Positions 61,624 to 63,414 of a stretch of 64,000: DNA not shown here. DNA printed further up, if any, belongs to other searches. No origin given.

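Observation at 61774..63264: Histidine kinase with a C-terminal BLUF blue-light flavin domain (PAS-HisKA-HATPase-BLUF)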

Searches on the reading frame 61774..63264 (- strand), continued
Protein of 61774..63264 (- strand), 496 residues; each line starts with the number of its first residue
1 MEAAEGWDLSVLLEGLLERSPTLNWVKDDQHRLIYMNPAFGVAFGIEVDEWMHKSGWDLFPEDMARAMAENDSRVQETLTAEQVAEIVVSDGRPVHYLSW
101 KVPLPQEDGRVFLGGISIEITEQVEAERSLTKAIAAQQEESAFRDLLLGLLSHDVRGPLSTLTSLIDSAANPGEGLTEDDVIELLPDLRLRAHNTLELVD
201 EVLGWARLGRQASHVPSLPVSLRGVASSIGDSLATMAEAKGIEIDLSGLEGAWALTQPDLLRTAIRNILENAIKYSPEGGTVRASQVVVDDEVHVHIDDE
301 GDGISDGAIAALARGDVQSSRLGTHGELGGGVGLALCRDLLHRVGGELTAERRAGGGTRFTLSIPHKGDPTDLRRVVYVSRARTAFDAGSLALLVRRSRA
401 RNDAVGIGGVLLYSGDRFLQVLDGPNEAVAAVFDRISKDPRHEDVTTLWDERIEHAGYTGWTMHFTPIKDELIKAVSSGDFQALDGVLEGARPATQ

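Call 6: find_homologous_proteins(query=window:61777-63264:-, max_evalue=0.00001)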
Query window:61777-63264:- (496 aa): 316 proteins with E <= 0.00001 among 8000 candidates; the best 120 are listed.
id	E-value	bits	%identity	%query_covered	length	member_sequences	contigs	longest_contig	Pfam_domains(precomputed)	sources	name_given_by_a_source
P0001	0.0e+0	1075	98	100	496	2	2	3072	PF13426.14,PF08448.17,PF02518.32,PF00989.32,PF04940.19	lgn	-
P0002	3.7e-168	579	54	99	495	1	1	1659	PF13426.14,PF13188.14,PF08448.17,PF02518.32,PF00989.32,PF04940.19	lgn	-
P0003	7.2e-161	555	53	99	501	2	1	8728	PF13426.14,PF08448.17,PF02518.32,PF00989.32,PF04940.19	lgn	-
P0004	7.4e-28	116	33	56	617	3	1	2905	PF13426.14,PF08448.17,PF02518.32,PF00989.32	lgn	-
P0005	1.5e-21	95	28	71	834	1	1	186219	PF08447.19,PF13426.14,PF13188.14,PF08448.17,PF02518.32,PF00512.32,PF00989.32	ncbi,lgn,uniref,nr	ncbi:ATP-binding protein [Roseateles toxinivorans]|uniref:histidine kinase n=1 Tax=Roseateles toxini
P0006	2.4e-21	94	27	43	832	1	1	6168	PF20968.4,PF13581.13,PF02518.32,PF00512.32,PF00072.31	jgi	jgi:signal transduction histidine kinase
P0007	9.9e-20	89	26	52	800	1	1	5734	PF08447.19,PF13426.14,PF13188.14,PF12860.14,PF08448.17,PF02518.32,PF00512.32,PF00989.32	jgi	-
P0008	8.9e-18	83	30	52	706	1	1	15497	PF00672.31,PF14827.13,PF02518.32,PF00512.32,PF17203.11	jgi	jgi:two-component system phosphate regulon sensor histidine kinase PhoR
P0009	2.2e-17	81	28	67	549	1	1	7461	PF13426.14,PF13188.14,PF02518.32,PF00512.32,PF00989.32,PF00072.31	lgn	-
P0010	2.8e-17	81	29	49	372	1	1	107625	PF13581.13,PF02518.32,PF00512.32,PF00072.31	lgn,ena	-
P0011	3.0e-17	81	26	70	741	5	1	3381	PF13596.13,PF08447.19,PF13426.14,PF13188.14,PF12860.14,PF24820.2,PF08448.17,PF02518.32,PF00512.32,PF00989.32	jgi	jgi:PAS domain S-box-containing protein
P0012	3.3e-17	81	32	45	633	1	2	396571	PF17874.8,PF00515.35,PF13424.13,PF02518.32,PF00512.32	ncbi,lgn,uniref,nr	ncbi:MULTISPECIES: ATP-binding protein [Hymenobacter]|uniref:histidine kinase n=1 Tax=Hymenobacter m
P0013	1.3e-16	79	26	49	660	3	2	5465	PF13424.13,PF02518.32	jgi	jgi:signal transduction histidine kinase/tetratricopeptide (TPR) repeat protein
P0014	2.1e-16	78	27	56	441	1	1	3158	PF00672.31,PF02518.32,PF00512.32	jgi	jgi:heavy metal sensor kinase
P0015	6.9e-16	76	31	45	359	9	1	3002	PF00672.31,PF02518.32,PF00512.32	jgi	-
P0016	1.0e-15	76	27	48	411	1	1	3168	PF02518.32,PF00512.32,PF00072.31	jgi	jgi:signal transduction histidine kinase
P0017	1.1e-15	76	26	50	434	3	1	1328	PF13185.13,PF01590.33,PF02518.32,PF13492.13,PF00512.32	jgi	jgi:signal transduction histidine kinase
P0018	2.1e-15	75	31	51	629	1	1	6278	PF08447.19,PF13426.14,PF08448.17,PF02518.32,PF00512.32,PF00989.32,PF00072.31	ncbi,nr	ncbi:MAG: PAS domain-containing protein [Massilia sp.]|nr:PAS domain-containing protein [Massilia sp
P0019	3.0e-15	74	28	73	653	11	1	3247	PF08447.19,PF13426.14,PF13188.14,PF08448.17,PF02518.32,PF00512.32,PF00989.32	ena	-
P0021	4.7e-15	74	30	57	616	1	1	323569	PF08447.19,PF13426.14,PF13188.14,PF13185.13,PF01590.33,PF08448.17,PF02518.32,PF13492.13,PF00512.32,PF00989.32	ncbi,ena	-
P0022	7.9e-15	73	29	28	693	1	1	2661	PF08447.19,PF13426.14,PF13188.14,PF12860.14,PF24820.2,PF08448.17,PF02518.32,PF00512.32,PF00989.32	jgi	jgi:two-component system cell cycle sensor histidine kinase/response regulator CckA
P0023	1.3e-14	72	26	51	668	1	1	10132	PF08447.19,PF02518.32,PF00512.32,PF00072.31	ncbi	-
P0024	1.6e-14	72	31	44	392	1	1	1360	PF08447.19,PF13426.14,PF08448.17,PF02518.32,PF00512.32,PF00989.32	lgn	-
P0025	3.9e-14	71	28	50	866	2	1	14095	PF13596.13,PF08447.19,PF13426.14,PF13188.14,PF13185.13,PF01590.33,PF08448.17,PF02518.32,PF13492.13,PF00512.32,PF00989.32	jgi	-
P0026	4.0e-14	71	28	48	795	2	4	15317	PF13581.13,PF02518.32,PF00512.32,PF00990.27,PF00072.31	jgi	-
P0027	4.3e-14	71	22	74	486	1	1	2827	PF08448.17,PF02518.32,PF00512.32,PF00989.32,PF00072.31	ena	-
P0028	8.2e-14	70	28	45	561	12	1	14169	PF00672.31,PF02518.32,PF00512.32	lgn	-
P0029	9.7e-14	69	29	45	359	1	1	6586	PF00672.31,PF02518.32,PF00512.32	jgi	jgi:two-component system, OmpR family, sensor histidine kinase SaeS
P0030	1.5e-13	69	25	70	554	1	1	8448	PF13426.14,PF13188.14,PF02518.32,PF00512.32,PF00989.32,PF00072.31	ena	-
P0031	1.5e-13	69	31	46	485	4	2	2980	PF13581.13,PF02518.32,PF00512.32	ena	-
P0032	2.1e-13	68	28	57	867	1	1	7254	PF08447.19,PF13426.14,PF13188.14,PF08448.17,PF02518.32,PF00512.32,PF00989.32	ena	-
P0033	2.2e-13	68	25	56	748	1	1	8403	PF00672.31,PF13188.14,PF08448.17,PF02518.32,PF00512.32,PF00072.31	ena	-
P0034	3.5e-13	68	27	51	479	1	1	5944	PF00672.31,PF02518.32,PF00512.32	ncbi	-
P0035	4.3e-13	67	28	48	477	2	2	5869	PF00672.31,PF02518.32,PF00512.32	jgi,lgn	-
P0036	6.0e-13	67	27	49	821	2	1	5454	PF13581.13,PF02518.32,PF00512.32,PF00072.31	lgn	-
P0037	7.5e-13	66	26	51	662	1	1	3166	PF00672.31,PF13426.14,PF08448.17,PF02518.32,PF00512.32,PF00989.32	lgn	-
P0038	8.0e-13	66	30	44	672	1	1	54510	PF02518.32,PF00512.32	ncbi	-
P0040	8.9e-13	66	28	50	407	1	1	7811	PF14361.13,PF13581.13,PF02518.32,PF00512.32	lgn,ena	-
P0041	8.9e-13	66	25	50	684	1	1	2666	PF13185.13,PF01590.33,PF02518.32,PF13492.13,PF00512.32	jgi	-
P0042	9.1e-13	66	25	51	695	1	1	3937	PF13426.14,PF13185.13,PF01590.33,PF08448.17,PF02518.32,PF13492.13,PF00512.32,PF00989.32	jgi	jgi:NtrC-family two-component system sensor histidine kinase KinB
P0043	9.7e-13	66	30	49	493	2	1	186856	PF13581.13,PF02518.32,PF00512.32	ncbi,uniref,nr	ncbi:HAMP domain-containing histidine kinase [Paenibacillus sp. IB182496]|uniref:histidine kinase n=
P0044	1.1e-12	66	27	51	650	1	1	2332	PF00672.31,PF13426.14,PF08448.17,PF02518.32,PF00512.32,PF00989.32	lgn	-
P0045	1.5e-12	65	27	51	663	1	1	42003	PF00672.31,PF13426.14,PF08448.17,PF02518.32,PF00512.32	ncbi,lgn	-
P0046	1.5e-12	65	28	46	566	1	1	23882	PF02518.32,PF00512.32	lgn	-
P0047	3.8e-12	64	27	49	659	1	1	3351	PF00672.31,PF13426.14,PF08448.17,PF02518.32,PF00512.32,PF00989.32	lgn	-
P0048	4.3e-12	64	23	75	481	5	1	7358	PF13188.14,PF12860.14,PF08448.17,PF02518.32,PF00512.32,PF00989.32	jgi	jgi:two-component system phosphate regulon sensor histidine kinase PhoR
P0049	4.8e-12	64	26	51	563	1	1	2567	PF08447.19,PF13426.14,PF13188.14,PF08448.17,PF02518.32,PF00512.32,PF00989.32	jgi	jgi:PAS domain S-box-containing protein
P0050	6.0e-12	63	26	50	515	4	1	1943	PF25323.3,PF02518.32,PF00512.32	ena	-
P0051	6.4e-12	63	26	51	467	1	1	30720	PF02518.32,PF00512.32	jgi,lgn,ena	-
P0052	6.6e-12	63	27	67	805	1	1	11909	PF08447.19,PF13426.14,PF05227.20,PF08448.17,PF02518.32,PF00512.32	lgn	-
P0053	6.7e-12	63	27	51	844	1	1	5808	PF13596.13,PF08447.19,PF13426.14,PF13185.13,PF01590.33,PF08448.17,PF02518.32,PF00512.32,PF00989.32,PF00072.31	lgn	-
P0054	7.8e-12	63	26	56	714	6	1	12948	PF02518.32,PF00512.32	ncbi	ncbi:MAG TPA: ATP-binding protein [Chloroflexota bacterium]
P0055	8.7e-12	63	29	47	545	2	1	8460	PF02743.25,PF13581.13,PF02518.32,PF00512.32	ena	-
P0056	9.5e-12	63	30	43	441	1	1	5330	PF02518.32,PF00512.32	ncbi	-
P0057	1.1e-11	63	29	44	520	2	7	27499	PF00672.31,PF05227.20,PF02518.32,PF00512.32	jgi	jgi:signal transduction histidine kinase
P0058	1.2e-11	63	29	44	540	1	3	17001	PF00672.31,PF05227.20,PF02518.32,PF00512.32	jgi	jgi:signal transduction histidine kinase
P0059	1.5e-11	62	36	22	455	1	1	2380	PF26769.1,PF02518.32,PF08521.17,PF00512.32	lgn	-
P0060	1.7e-11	62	25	59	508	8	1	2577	PF02518.32,PF00512.32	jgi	jgi:signal transduction histidine kinase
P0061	1.8e-11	62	30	43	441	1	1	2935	PF02518.32,PF00512.32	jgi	jgi:two-component system phosphate regulon sensor histidine kinase PhoR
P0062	1.8e-11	62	25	52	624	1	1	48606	PF02518.32,PF00512.32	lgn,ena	-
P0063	1.9e-11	62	27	46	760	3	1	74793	PF13426.14,PF13188.14,PF13185.13,PF08448.17,PF02518.32,PF00512.32,PF00989.32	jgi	-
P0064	2.2e-11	62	30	50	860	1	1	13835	PF05226.17,PF12860.14,PF08448.17,PF02518.32,PF00512.32,PF00989.32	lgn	-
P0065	3.4e-11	61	36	21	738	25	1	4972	PF08447.19,PF13426.14,PF13188.14,PF13185.13,PF01590.33,PF08448.17,PF02518.32,PF13492.13,PF00512.32,PF00989.32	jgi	jgi:PAS domain S-box-containing protein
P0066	3.7e-11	61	28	50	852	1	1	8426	PF02743.25,PF02518.32,PF00512.32,PF00072.31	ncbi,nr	ncbi:MAG: response regulator [Actinobacteria bacterium]|nr:response regulator [Actinomycetota bacter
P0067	4.2e-11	61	30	43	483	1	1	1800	PF00672.31,PF02518.32,PF00512.32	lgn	-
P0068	5.0e-11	60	28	47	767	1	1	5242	PF00672.31,PF13185.13,PF05227.20,PF01590.33,PF13581.13,PF08448.17,PF02518.32,PF00512.32,PF00989.32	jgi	jgi:signal transduction histidine kinase/CHASE3 domain sensor protein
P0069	5.1e-11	60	25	56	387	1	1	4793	PF02518.32,PF00512.32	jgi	jgi:signal transduction histidine kinase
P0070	5.9e-11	60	27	46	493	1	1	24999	PF13188.14,PF12860.14,PF08448.17,PF02518.32,PF00512.32,PF00989.32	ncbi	-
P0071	6.3e-11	60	27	54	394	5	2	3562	PF02518.32,PF00512.32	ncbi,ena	-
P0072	6.5e-11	60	27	44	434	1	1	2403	PF00672.31,PF02518.32,PF00512.32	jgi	-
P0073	8.4e-11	60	23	52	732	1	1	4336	PF02518.32,PF00512.32,PF00909.27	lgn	-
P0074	8.5e-11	60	24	48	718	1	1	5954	PF13185.13,PF01590.33,PF02518.32,PF13492.13,PF00512.32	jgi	jgi:signal transduction histidine kinase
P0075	9.8e-11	59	30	45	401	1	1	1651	PF02518.32,PF00512.32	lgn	-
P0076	1.1e-10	59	30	51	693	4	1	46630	PF08447.19,PF13426.14,PF13188.14,PF08448.17,PF02518.32,PF00512.32,PF00989.32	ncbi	-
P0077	1.1e-10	59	28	49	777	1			PF13426.14,PF13188.14,PF08448.17,PF02518.32,PF00512.32,PF13493.12,PF00989.32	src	-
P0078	1.4e-10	59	31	47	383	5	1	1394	PF02518.32,PF00512.32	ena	-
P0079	1.4e-10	59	27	51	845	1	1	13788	PF13596.13,PF08447.19,PF13426.14,PF13188.14,PF13185.13,PF01590.33,PF08448.17,PF02518.32,PF00512.32,PF00989.32,PF00072.31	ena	-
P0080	1.6e-10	59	30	46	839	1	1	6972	PF13426.14,PF13188.14,PF13185.13,PF01590.33,PF08448.17,PF02518.32,PF00512.32,PF00989.32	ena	-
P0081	1.8e-10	59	25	47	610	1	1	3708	PF00672.31,PF13426.14,PF23846.2,PF02518.32,PF00512.32,PF00989.32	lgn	-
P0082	2.0e-10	58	28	48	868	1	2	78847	PF13426.14,PF05226.17,PF02518.32,PF00512.32,PF00989.32,PF14501.13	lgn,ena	-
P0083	2.0e-10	58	29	47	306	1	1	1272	PF02518.32,PF00512.32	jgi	jgi:signal transduction histidine kinase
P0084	2.0e-10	58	29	51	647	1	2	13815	PF08447.19,PF02518.32,PF00512.32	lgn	-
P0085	2.0e-10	58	27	48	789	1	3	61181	PF02743.25,PF02518.32,PF00512.32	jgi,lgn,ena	-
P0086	2.6e-10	58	27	44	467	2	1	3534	PF00672.31,PF02518.32,PF00512.32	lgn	-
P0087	2.6e-10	58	31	47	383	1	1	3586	PF02518.32,PF00512.32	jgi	jgi:signal transduction histidine kinase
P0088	2.7e-10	58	30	47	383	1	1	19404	PF02518.32,PF00512.32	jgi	jgi:signal transduction histidine kinase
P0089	2.7e-10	58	30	43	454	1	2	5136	PF00672.31,PF13426.14,PF08448.17,PF02518.32,PF00512.32,PF00989.32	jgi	jgi:two-component system phosphate regulon sensor histidine kinase PhoR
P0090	3.0e-10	58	37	23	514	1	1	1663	PF00672.31,PF05227.20,PF02518.32,PF00512.32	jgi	jgi:signal transduction histidine kinase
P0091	3.0e-10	58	30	47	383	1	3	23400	PF02518.32,PF00512.32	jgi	jgi:signal transduction histidine kinase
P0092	3.1e-10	58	24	48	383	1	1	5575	PF13426.14,PF13581.13,PF08448.17,PF02518.32,PF00512.32,PF00989.32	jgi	jgi:PAS domain S-box-containing protein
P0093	3.3e-10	58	29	51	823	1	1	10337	PF13426.14,PF13188.14,PF13185.13,PF13492.13,PF00512.32,PF00072.31,PF08447.19,PF01590.33,PF13581.13,PF08448.17,PF02518.32,PF00989.32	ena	-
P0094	4.0e-10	57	29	48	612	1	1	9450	PF13426.14,PF02518.32,PF00512.32,PF00989.32,PF00072.31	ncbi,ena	-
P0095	4.8e-10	57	27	57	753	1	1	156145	PF12860.14,PF07695.18,PF02518.32,PF00512.32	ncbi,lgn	-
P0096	5.2e-10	57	30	45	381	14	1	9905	PF13581.13,PF02518.32,PF00512.32,PF25487.2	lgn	-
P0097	6.1e-10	57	29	47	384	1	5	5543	PF02518.32,PF00512.32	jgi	jgi:two-component system phosphate regulon sensor histidine kinase PhoR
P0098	6.2e-10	57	29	47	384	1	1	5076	PF02518.32,PF00512.32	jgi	jgi:two-component system phosphate regulon sensor histidine kinase PhoR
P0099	6.6e-10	57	27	44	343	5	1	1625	PF00672.31,PF02518.32,PF00512.32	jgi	jgi:signal transduction histidine kinase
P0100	6.7e-10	57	27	46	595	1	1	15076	PF00672.31,PF13426.14,PF08448.17,PF02518.32,PF00512.32,PF00989.32,PF13589.13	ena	-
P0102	7.0e-10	57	25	51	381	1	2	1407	PF08447.19,PF13426.14,PF13581.13,PF02518.32,PF00512.32,PF00989.32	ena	-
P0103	7.2e-10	57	27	44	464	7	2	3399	PF00672.31,PF02518.32,PF00512.32,PF00989.32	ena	-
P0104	7.3e-10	57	23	68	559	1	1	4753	PF08447.19,PF13426.14,PF13188.14,PF08448.17,PF02518.32,PF00512.32,PF00989.32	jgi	jgi:PAS domain S-box-containing protein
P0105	8.0e-10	56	29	50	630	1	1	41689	PF13426.14,PF13188.14,PF08448.17,PF02518.32,PF00512.32,PF00989.32,PF00072.31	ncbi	-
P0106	8.1e-10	56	32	43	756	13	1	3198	PF08447.19,PF13426.14,PF13188.14,PF05227.20,PF08448.17,PF02518.32,PF00512.32,PF00989.32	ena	-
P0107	8.7e-10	56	29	47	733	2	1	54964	PF00672.31,PF13426.14,PF13188.14,PF08448.17,PF02518.32,PF00512.32,PF00989.32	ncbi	ncbi:MAG TPA: ATP-binding protein [Candidatus Limnocylindria bacterium]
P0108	1.1e-9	56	29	50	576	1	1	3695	PF02518.32,PF00512.32,PF00072.31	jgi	jgi:two-component system, sensor histidine kinase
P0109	1.1e-9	56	28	53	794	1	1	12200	PF08447.19,PF08448.17,PF02518.32,PF00512.32,PF00072.31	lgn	-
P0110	1.2e-9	56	28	58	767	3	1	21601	PF08447.19,PF13426.14,PF08448.17,PF02518.32,PF00512.32,PF00989.32,PF00072.31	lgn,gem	-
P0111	1.3e-9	56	27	35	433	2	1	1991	PF13185.13,PF01590.33,PF02518.32,PF00512.32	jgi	jgi:signal transduction histidine kinase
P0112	1.3e-9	56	26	43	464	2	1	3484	PF00672.31,PF02518.32,PF00512.32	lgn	-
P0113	1.4e-9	56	27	47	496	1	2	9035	PF00672.31,PF02518.32,PF00512.32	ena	-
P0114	1.5e-9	56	29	43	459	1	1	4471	PF00672.31,PF02518.32,PF00512.32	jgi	jgi:heavy metal sensor kinase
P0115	1.7e-9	55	29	47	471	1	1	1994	PF13188.14,PF02518.32,PF00512.32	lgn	-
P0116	2.0e-9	55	24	48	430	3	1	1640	PF02518.32,PF00512.32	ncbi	ncbi:MAG: sensor histidine kinase, partial [Candidatus Methylomirabilia bacterium]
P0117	2.1e-9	55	29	44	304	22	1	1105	PF00672.31,PF13581.13,PF02518.32,PF00512.32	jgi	jgi:signal transduction histidine kinase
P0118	2.2e-9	55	24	54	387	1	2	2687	PF02518.32,PF00512.32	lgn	-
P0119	2.6e-9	55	26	67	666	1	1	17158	PF13596.13,PF08447.19,PF13426.14,PF13188.14,PF12860.14,PF08670.18,PF08448.17,PF02518.32,PF00512.32,PF00989.32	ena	-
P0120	2.7e-9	55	29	50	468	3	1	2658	PF00672.31,PF26769.1,PF02518.32,PF00512.32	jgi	jgi:two-component system, OmpR family, sensor kinase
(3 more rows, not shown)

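Call 17: find_related_loci(query=window:61777-63264:-, collection=genome_contigs, flank=10000)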
Query window:61777-63264:- (496 aa) in genome_contigs; peptide patterns used: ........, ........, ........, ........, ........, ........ (x = any residue, [..] = any of these).
139 stretches matched a pattern; 13 encode a relative of the query (tblastn E <= 1e-3); 13 distinct loci.
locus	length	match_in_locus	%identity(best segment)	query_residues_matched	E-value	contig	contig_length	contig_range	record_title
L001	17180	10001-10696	30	141-372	5e-27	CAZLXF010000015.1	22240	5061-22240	MAG TPA_asm: uncultured Rikenellaceae bacterium isolate binchicken_co42_501 genome assembly, contig: NODE_2847_length_22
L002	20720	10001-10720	28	130-364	2e-18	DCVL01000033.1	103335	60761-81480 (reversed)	MAG TPA_asm: Geobacter sp. UBA2189 UBA2189_contig_2062, whole genome shotgun sequence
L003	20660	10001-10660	28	151-366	2e-16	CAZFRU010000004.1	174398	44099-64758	MAG TPA_asm: uncultured Gemmatimonadaceae bacterium isolate binchicken_co235_401 genome assembly, contig: NODE_152_lengt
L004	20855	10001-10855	22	102-370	1e-13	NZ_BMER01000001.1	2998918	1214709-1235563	Parapedobacter pyrenivorans strain CGMCC 1.12195 sequence01, whole genome shotgun sequence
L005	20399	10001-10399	31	235-369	8e-11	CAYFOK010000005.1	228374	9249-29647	MAG TPA_asm: uncultured Candidatus Scalindua sp. isolate ERP019367_co2_59 genome assembly, contig: NODE_51_length_228374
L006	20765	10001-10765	25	109-365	2e-10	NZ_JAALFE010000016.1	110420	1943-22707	Rhodobacter kunshanensis strain HX-7-19 HX_7_19_scaffold16, whole genome shotgun sequence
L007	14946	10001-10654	27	144-365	3e-10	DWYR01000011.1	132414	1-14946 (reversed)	MAG TPA_asm: Candidatus Alistipes avicola isolate CHK169-11906 CHK169__C248968_L132414_SAMEA104467483, whole genome shot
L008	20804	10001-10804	20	151-399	1e-9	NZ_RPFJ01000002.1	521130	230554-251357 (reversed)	Aureibaculum marinum strain BH-SD17 1__len__521130, whole genome shotgun sequence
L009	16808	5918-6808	24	32-362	3e-8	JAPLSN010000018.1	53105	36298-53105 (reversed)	MAG: Spirochaetes bacterium isolate LacPavin_0920_SED2_MAG_63_13 LacPavin_0920_SED2_scaffold_958827, whole genome shotgu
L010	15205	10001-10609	26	144-365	2e-7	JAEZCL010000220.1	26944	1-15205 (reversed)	MAG: Proteobacteria bacterium isolate OH_CBrB_246 k127_2509366, whole genome shotgun sequence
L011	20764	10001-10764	28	109-365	2e-8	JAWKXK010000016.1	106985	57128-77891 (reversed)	MAG: Paracoccaceae bacterium isolate ABC1.181 ABC1.181.fa-16, whole genome shotgun sequence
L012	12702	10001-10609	26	144-365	1e-6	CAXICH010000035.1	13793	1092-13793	MAG TPA_asm: uncultured Alphaproteobacteria bacterium isolate ERR7163067_binner13_98 genome assembly, contig: ERZ8868625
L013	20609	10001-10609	26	144-365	1e-5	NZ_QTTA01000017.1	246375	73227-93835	Brevundimonas halotolerans strain MCS24 NODE_3, whole genome shotgun sequence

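Call 18: find_encoding_contigs(protein=P0003, flank=10000, max_places=6)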
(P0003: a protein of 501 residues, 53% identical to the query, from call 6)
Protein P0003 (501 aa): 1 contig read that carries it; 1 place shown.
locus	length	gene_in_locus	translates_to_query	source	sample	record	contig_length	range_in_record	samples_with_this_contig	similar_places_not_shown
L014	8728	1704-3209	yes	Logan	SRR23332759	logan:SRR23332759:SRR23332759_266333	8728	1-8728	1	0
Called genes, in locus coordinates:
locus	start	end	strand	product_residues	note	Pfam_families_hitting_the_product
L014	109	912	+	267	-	-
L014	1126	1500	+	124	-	PF00085:Thioredoxin, PF13098:Thioredoxin_2 (weak), PF13905:Thioredoxin_8 (faint)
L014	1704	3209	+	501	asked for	PF00989:PAS, PF08448:PAS_4, PF13426:PAS_9 (faint), PF02518:HATPase_c, PF04940:BLUF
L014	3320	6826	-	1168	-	PF01619:Pro_dh, PF00171:Aldedh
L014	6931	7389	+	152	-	PF01613:Flavin_Reduct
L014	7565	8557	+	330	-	PF00005:ABC_tran, PF13304:AAA_21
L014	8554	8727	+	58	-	?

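Call 19: find_encoding_contigs(protein=P0001, flank=10000, max_places=6)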
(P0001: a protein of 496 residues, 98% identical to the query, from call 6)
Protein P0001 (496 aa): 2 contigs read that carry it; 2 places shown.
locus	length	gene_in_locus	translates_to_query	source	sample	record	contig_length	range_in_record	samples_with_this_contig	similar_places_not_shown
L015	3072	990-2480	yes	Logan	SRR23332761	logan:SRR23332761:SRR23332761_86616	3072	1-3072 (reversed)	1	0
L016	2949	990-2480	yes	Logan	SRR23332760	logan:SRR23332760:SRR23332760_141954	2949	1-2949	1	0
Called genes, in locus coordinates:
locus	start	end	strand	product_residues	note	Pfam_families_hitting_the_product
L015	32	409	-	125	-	PF00903:Glyoxalase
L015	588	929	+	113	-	-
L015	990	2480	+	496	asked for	PF00989:PAS, PF08448:PAS_4, PF13426:PAS_9 (weak), PF02518:HATPase_c, PF04940:BLUF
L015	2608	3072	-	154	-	?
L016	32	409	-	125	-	PF00903:Glyoxalase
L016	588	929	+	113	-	-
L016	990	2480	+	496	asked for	PF00989:PAS, PF08448:PAS_4, PF13426:PAS_9 (weak), PF02518:HATPase_c, PF04940:BLUF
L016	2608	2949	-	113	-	?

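Call 20: find_encoding_contigs(protein=window:61774-63264:-, flank=10000, max_places=6)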
Protein window:61774-63264:- (496 aa): 2 contigs read that carry it; 2 places shown.
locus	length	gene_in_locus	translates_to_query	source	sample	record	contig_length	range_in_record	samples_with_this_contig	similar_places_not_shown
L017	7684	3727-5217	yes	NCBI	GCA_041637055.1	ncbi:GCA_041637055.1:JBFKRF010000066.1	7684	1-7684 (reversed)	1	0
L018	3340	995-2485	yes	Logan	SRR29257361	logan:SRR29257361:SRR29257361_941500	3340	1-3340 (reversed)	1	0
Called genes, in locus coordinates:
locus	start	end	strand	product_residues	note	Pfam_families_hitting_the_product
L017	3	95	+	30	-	?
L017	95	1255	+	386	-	PF02771:Acyl-CoA_dh_N, PF02770:Acyl-CoA_dh_M, PF00441:Acyl-CoA_dh_1, PF08028:Acyl-CoA_dh_2, PF22924:ACOX_C_alpha1 (weak)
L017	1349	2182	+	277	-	-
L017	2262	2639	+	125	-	PF00085:Thioredoxin, PF14595:Thioredoxin_9 (faint), PF13098:Thioredoxin_2 (faint), PF13905:Thioredoxin_8 (faint)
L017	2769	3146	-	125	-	PF00903:Glyoxalase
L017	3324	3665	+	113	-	-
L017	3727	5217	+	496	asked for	PF00989:PAS, PF08448:PAS_4, PF13426:PAS_9 (faint), PF02518:HATPase_c, PF04940:BLUF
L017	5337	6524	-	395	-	PF06779:MFS_4 (weak), PF07690:MFS_1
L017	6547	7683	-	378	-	?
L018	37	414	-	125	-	PF00903:Glyoxalase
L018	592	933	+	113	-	-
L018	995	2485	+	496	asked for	PF00989:PAS, PF08448:PAS_4, PF13426:PAS_9 (faint), PF02518:HATPase_c, PF04940:BLUF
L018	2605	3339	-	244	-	?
